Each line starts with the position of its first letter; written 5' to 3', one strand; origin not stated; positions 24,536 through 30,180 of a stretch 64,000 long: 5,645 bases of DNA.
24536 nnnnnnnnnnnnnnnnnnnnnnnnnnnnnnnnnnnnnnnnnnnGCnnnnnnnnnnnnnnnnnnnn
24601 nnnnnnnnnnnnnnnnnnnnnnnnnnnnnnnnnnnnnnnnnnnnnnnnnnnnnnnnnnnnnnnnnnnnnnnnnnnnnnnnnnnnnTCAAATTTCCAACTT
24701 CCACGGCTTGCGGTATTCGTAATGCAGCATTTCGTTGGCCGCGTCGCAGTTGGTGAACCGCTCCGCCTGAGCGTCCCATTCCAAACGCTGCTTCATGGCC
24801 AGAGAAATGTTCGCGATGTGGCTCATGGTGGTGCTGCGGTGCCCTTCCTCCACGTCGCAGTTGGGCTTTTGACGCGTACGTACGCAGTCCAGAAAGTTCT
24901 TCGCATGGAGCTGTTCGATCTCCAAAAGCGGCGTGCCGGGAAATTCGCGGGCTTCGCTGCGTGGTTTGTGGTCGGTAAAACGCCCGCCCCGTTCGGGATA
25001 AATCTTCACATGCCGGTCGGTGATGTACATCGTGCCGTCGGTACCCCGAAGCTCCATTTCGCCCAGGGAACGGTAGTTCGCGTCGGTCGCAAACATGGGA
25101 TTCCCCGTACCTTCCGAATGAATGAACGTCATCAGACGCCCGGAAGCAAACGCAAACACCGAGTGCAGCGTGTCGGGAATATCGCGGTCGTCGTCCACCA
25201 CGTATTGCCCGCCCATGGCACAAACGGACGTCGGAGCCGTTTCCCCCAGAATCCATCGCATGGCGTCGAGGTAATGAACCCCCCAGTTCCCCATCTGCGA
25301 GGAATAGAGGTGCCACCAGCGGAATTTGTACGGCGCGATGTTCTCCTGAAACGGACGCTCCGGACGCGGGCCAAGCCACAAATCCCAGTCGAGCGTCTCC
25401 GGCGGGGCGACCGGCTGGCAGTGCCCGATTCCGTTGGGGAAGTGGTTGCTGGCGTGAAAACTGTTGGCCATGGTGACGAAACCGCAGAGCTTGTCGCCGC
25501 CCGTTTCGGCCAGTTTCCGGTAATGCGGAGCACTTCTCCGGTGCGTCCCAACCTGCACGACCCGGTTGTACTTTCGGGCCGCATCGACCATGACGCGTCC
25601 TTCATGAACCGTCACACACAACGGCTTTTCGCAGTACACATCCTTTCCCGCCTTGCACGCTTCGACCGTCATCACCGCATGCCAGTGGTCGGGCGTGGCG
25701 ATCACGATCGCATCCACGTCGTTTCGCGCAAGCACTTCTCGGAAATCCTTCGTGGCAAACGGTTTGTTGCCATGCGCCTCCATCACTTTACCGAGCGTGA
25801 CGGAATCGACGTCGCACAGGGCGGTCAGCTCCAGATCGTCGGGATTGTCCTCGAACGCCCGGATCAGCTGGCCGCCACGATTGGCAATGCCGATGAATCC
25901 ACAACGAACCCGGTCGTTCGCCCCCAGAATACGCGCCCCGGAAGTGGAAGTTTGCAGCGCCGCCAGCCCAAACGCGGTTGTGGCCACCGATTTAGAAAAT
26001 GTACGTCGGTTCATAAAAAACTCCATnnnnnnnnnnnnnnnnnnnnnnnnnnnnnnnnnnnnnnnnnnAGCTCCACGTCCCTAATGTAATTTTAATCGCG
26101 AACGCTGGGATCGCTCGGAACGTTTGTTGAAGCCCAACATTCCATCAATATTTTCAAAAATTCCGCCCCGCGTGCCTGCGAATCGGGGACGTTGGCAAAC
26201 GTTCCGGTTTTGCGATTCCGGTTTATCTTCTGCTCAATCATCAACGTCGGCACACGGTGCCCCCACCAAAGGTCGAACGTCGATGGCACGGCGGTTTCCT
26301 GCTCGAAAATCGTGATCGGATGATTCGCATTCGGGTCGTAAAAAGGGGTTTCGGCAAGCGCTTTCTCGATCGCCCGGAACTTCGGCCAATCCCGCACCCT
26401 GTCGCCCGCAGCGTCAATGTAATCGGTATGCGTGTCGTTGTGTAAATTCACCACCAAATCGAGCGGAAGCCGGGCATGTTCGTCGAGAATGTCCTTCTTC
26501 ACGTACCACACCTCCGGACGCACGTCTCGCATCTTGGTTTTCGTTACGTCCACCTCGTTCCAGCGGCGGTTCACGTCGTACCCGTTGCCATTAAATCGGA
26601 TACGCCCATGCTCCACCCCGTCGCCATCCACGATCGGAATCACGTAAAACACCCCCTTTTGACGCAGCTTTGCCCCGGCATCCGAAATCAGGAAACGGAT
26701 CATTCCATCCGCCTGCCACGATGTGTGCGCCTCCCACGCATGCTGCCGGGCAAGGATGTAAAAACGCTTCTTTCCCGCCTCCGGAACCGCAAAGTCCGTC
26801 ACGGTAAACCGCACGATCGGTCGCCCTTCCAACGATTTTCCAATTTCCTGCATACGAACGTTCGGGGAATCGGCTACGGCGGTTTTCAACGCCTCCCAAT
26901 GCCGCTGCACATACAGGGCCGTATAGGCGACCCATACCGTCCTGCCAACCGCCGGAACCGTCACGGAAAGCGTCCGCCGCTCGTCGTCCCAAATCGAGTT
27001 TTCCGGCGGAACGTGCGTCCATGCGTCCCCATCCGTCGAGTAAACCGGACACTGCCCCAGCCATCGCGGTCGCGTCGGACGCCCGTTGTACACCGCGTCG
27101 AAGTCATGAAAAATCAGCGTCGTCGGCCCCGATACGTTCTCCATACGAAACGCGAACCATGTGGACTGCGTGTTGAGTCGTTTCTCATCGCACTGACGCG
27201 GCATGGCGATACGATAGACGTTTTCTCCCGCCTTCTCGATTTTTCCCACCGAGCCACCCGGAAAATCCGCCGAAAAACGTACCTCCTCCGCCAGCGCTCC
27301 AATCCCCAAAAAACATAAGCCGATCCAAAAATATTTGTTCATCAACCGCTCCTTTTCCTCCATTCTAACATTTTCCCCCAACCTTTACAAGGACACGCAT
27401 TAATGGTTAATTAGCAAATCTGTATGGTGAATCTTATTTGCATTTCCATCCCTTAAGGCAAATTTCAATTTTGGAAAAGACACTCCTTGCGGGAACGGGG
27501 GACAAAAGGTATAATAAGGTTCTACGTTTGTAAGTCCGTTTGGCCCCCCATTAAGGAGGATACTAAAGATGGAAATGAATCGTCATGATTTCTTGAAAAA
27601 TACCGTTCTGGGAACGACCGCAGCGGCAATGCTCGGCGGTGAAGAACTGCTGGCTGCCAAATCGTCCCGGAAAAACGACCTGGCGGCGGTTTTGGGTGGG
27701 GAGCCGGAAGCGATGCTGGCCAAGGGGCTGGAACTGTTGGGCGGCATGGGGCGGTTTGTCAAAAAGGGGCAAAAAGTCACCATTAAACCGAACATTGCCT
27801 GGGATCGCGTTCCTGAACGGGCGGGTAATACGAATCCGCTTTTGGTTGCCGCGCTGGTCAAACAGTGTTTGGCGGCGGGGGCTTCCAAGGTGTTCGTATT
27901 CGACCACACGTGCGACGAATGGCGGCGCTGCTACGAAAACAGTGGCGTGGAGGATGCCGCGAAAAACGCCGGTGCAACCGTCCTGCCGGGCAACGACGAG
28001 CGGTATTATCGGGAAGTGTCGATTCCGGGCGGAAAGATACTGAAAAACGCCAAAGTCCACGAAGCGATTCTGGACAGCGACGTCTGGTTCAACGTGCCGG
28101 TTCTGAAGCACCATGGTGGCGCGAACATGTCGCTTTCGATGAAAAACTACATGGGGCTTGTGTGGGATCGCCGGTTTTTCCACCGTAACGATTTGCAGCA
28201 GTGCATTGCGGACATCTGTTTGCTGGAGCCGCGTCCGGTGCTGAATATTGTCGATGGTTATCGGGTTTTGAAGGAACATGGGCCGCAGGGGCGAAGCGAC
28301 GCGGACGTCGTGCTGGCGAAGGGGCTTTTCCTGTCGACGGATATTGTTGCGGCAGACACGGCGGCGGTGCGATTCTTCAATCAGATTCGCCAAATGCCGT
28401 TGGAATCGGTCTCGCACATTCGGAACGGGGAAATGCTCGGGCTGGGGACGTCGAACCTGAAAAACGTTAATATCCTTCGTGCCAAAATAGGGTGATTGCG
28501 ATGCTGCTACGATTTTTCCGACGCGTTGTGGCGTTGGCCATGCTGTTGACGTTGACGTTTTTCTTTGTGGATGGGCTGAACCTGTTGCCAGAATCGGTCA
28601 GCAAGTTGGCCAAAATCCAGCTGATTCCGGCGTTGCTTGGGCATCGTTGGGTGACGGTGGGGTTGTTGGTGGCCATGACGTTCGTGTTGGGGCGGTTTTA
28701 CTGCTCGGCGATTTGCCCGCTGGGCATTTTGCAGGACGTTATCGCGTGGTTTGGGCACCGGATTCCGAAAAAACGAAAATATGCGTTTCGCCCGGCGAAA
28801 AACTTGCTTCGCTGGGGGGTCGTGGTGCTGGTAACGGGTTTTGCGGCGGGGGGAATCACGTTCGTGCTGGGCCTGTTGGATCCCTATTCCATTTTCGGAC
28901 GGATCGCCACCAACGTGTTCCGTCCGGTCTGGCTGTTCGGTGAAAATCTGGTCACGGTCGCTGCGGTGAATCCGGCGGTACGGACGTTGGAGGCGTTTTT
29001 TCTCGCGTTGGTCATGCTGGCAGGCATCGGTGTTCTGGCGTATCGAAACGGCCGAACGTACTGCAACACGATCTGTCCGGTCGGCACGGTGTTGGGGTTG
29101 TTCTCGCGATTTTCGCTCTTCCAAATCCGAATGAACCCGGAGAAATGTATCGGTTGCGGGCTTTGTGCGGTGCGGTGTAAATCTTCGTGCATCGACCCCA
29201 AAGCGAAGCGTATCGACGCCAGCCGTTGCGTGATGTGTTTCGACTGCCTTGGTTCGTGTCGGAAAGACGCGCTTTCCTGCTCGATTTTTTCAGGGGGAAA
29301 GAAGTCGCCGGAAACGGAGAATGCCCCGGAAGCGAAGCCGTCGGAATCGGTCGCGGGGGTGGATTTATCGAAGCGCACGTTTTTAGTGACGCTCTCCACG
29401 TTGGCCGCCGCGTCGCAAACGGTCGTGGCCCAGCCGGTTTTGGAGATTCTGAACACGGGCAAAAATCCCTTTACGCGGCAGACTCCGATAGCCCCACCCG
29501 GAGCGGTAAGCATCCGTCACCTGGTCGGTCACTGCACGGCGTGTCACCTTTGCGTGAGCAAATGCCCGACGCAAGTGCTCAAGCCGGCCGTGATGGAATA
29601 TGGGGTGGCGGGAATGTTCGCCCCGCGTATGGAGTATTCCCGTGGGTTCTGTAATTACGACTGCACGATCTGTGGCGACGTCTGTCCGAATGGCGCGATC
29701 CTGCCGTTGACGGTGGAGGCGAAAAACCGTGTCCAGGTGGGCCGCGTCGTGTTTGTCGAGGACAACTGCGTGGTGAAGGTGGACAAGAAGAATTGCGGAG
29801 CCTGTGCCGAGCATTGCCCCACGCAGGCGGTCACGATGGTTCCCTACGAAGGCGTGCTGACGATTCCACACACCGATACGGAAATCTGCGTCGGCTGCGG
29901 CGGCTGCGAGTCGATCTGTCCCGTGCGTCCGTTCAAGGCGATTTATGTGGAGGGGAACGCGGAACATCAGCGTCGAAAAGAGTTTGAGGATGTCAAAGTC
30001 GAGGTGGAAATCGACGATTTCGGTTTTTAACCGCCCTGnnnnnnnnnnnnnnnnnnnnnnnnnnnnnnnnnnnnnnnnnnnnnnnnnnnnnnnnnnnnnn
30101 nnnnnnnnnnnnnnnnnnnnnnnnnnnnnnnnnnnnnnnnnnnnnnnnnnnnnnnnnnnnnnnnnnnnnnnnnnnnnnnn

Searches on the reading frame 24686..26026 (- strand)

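Call 12: search_protein_families(library=pfam, proteins=[window:24686-26026:-], max_evalue=0.01)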
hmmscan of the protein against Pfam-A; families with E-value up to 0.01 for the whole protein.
window:24686-26026:- (446 aa): 4 families
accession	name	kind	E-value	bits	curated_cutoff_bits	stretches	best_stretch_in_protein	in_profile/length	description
PF19051.5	GFO_IDH_MocA_C2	-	4.4e-23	82.5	23.3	2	374-443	184-253/254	Oxidoreductase family, C-terminal alpha/beta domain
PF01408.29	GFO_IDH_MocA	-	9.1e-23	81.7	24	1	40-160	1-119/120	Oxidoreductase family, NAD-binding Rossmann fold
PF22725.1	GFO_IDH_MocA_C3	-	3.8e-09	37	27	1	232-333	32-123/124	GFO/IDH/MocA C-terminal domain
PF02894.22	GFO_IDH_MocA_C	-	2.9e-06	27.7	22.9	1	246-400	44-201/218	Oxidoreductase family, C-terminal alpha/beta domain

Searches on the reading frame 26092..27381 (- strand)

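Call 12: search_protein_families(library=pfam, proteins=[window:26092-27381:-], max_evalue=0.01)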
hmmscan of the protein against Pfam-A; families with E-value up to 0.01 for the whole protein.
window:26092-27381:- (429 aa): 2 families
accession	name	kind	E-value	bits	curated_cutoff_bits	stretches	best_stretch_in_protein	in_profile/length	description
PF00246.29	Peptidase_M14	-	2.7e-12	47.4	21.6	1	166-277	6-136/286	Zinc carboxypeptidase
PF18027.6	Pepdidase_M14_N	-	3.7e-09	37.1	23.2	1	36-153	1-106/107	Cytosolic carboxypeptidase N-terminal domain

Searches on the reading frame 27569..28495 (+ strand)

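Call 12: search_protein_families(library=pfam, proteins=[window:27569-28495:+], max_evalue=0.01)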
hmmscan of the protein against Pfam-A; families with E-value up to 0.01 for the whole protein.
window:27569-28495:+ (308 aa): 1 family
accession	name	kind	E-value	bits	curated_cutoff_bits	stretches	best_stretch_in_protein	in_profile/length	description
PF04015.17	DUF362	-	2.2e-49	168.7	24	1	70-268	1-200/200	Domain of unknown function (DUF362)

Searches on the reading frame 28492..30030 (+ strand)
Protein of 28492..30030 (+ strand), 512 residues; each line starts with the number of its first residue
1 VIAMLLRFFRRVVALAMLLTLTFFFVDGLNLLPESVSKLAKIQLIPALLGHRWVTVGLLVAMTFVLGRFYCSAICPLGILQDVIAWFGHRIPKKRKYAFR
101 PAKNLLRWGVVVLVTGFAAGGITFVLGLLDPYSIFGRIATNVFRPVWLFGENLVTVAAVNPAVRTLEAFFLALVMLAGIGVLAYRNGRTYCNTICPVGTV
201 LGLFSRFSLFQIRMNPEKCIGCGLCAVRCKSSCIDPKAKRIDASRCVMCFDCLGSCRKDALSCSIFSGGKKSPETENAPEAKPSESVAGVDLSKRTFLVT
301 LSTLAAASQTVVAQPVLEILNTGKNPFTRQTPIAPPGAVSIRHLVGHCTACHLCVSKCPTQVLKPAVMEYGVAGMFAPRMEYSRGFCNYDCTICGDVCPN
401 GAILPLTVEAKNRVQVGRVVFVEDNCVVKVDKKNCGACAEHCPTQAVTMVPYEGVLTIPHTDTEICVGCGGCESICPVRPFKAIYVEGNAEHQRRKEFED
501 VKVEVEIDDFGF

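Call 12: search_protein_families(library=pfam, proteins=[window:28492-30030:+], max_evalue=0.01)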
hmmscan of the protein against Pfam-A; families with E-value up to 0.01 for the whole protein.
window:28492-30030:+ (512 aa): 11 families
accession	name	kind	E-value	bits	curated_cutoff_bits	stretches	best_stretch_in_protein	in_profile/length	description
PF12838.12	Fer4_7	-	4.1e-17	62.8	27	4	434-478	4-50/52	4Fe-4S dicluster domain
PF12801.12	Fer4_5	-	3.4e-16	59.4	22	2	56-94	9-47/48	4Fe-4S binding domain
PF00037.32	Fer4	-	5.2e-15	55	21.1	4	461-479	3-21/24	4Fe-4S binding domain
PF13187.11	Fer4_9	-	1.9e-13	50.6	27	2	434-478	4-49/52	4Fe-4S dicluster domain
PF12837.12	Fer4_6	-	1.1e-12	47.7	25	2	458-478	1-21/24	4Fe-4S binding domain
PF13237.11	Fer4_10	-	1.4e-11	44.6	25.5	2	461-496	4-26/53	4Fe-4S dicluster domain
PF14697.11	Fer4_21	-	5e-10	39.8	35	1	434-478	10-53/59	4Fe-4S dicluster domain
PF12797.12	Fer4_2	-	1.2e-09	37.9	24.5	2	458-478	2-22/22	4Fe-4S binding domain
PF13484.11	Fer4_16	-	2.7e-08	34.9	30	0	347-400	1-65/66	4Fe-4S double cluster binding domain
PF13183.11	Fer4_8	-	2.4e-06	28.4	27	1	243-362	2-68/68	4Fe-4S dicluster domain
PF25160.1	LdpA_Fe-S-bd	-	9e-05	22.6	27.6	1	438-481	9-43/49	LdpA Fe-S cluster-binding domain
